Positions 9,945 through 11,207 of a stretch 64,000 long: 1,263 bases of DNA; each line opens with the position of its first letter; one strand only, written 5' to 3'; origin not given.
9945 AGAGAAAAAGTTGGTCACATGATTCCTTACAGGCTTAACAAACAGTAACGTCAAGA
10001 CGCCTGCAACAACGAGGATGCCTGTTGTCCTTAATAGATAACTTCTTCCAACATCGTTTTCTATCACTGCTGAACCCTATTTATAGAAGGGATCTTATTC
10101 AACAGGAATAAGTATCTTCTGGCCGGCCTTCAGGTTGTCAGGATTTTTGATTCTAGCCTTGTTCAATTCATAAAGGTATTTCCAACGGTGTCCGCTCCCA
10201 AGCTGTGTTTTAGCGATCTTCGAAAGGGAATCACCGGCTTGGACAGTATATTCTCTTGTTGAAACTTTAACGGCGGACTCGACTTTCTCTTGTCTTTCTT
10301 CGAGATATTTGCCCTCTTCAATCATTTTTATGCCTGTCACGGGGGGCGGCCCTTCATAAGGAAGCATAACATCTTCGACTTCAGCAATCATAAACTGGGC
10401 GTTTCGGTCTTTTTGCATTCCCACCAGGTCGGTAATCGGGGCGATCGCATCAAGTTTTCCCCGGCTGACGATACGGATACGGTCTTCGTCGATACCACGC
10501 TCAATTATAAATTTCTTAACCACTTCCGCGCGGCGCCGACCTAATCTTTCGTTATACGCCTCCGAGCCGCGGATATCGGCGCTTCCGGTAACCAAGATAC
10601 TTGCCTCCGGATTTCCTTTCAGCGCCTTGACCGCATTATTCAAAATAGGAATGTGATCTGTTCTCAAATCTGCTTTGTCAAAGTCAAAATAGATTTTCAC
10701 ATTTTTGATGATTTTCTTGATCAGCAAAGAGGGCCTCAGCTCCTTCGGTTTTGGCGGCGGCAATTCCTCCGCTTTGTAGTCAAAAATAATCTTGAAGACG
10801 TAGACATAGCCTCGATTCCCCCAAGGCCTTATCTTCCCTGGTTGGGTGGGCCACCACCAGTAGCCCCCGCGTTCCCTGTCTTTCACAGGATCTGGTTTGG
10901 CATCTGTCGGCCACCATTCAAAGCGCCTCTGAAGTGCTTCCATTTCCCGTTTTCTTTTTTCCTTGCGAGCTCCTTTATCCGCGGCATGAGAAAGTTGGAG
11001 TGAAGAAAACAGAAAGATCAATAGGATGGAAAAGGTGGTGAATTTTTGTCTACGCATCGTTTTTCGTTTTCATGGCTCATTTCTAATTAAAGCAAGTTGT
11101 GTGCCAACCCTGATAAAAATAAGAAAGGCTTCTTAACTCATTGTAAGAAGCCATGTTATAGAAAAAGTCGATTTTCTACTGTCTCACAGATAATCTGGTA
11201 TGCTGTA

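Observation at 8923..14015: Sigma-54 two-component system placed directly upstream of a perfect sigma-54 promoter driving an OmpA-LysM and peptidoglycan-binding protein operon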

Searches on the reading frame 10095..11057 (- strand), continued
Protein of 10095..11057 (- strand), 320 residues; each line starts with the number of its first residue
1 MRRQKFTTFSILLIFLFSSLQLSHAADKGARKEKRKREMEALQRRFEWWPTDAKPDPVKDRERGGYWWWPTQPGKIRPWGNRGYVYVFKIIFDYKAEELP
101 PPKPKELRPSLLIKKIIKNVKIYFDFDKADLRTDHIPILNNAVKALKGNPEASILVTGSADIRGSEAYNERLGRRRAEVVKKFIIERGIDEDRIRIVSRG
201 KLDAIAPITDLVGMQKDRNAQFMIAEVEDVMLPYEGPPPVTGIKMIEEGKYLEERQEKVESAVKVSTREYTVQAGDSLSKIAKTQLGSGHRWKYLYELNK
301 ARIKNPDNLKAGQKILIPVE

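Call 75: predict_structure(alignment_id=A4)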
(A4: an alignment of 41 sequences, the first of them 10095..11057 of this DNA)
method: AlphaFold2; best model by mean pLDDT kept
length: 320 residues; sequences in the alignment: 41
mean_pLDDT: 63.3   pTM: 0.45
mean pLDDT of the five models: 63.3, 61.4, 59.5, 56.8, 46.7
residues with pLDDT >= 90: 11; 70-90: 115; 50-70: 109; < 50: 85
segments of 3 or more residues with pLDDT < 50: 39-53, 72-93, 199-218, 238-245, 247-265
pLDDT, mean of each block of 10 residues (from residue 1): 67 74 54 55 38 52 53 42 34 54 67 62 74 85 86 68 65 80 91 68 31 36 64 56 44 39 62 89 84 86 85 81
secondary structure, 60 per line:
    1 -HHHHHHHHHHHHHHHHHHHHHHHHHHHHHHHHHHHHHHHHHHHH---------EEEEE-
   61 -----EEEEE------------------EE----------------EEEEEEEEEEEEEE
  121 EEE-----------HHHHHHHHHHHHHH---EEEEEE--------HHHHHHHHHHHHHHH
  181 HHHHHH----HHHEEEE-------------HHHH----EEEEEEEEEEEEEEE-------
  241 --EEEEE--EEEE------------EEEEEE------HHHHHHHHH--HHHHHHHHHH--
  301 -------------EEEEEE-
elements in order: H2-45 E55-59 E66-70 E107-123 H135-148 E152-157 H166-186 E194-197 H211-214 E219-233 E243-247 E250-253 E266-271 H278-286 H289-298 E314-319
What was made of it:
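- Tried and rejected: AlphaFold2 model of the OmpA-LysM protein, made to identify its Trp-rich N-terminal domain: mean pLDDT 63, and 34-55 in that region (call 75).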

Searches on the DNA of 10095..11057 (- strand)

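Call 27: search_rna_families(sources=[L007, L083, L084, L085, L087, L088, L090, L091, L092, L093, L094, L095, L012, L061, L016, L033], threshold=gathering)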
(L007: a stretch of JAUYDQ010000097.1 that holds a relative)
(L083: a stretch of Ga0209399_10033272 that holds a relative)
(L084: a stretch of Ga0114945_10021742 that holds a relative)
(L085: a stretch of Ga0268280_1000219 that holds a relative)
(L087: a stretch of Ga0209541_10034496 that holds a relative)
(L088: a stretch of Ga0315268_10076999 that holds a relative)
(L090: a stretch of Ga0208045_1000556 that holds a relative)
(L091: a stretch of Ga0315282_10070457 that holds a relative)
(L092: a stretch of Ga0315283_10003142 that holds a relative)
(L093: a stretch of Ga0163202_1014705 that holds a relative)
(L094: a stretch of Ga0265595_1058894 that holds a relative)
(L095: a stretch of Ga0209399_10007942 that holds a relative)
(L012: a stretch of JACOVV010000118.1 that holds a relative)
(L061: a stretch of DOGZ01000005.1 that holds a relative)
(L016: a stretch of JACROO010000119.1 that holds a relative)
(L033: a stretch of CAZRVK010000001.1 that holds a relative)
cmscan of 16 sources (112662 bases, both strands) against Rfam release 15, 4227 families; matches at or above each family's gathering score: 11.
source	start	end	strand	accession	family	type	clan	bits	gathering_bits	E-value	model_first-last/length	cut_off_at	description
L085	3607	3679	+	RF00005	tRNA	Gene; tRNA;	CL00001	66.9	29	3.9e-12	1-71/71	no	tRNA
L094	96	168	+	RF00005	tRNA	Gene; tRNA;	CL00001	66.9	29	3.9e-12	1-71/71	no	tRNA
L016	8561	8617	+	RF03057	nhaA-I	Cis-reg; riboswitch;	-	56.8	37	2.7e-08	1-55/55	no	nhaA-I RNA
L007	903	965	+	RF03057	nhaA-I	Cis-reg; riboswitch;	-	51.8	37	4.3e-07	1-55/55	no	nhaA-I RNA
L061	8546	8598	+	RF03057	nhaA-I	Cis-reg; riboswitch;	-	49.9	37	1.2e-06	1-55/55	no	nhaA-I RNA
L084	284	342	+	RF03057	nhaA-I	Cis-reg; riboswitch;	-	49.1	37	2e-06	1-55/55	no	nhaA-I RNA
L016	2956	3015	+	RF03057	nhaA-I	Cis-reg; riboswitch;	-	48.3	37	3e-06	1-55/55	no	nhaA-I RNA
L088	1495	1550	+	RF03057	nhaA-I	Cis-reg; riboswitch;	-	47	37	6.4e-06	1-55/55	no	nhaA-I RNA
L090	5082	5139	+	RF03057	nhaA-I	Cis-reg; riboswitch;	-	42.6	37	7.3e-05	1-55/55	no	nhaA-I RNA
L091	1730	1789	+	RF03057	nhaA-I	Cis-reg; riboswitch;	-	40.5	37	0.00024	1-55/55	no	nhaA-I RNA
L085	10884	10934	+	RF03057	nhaA-I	Cis-reg; riboswitch;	-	38.8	37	0.00061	1-55/55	no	nhaA-I RNA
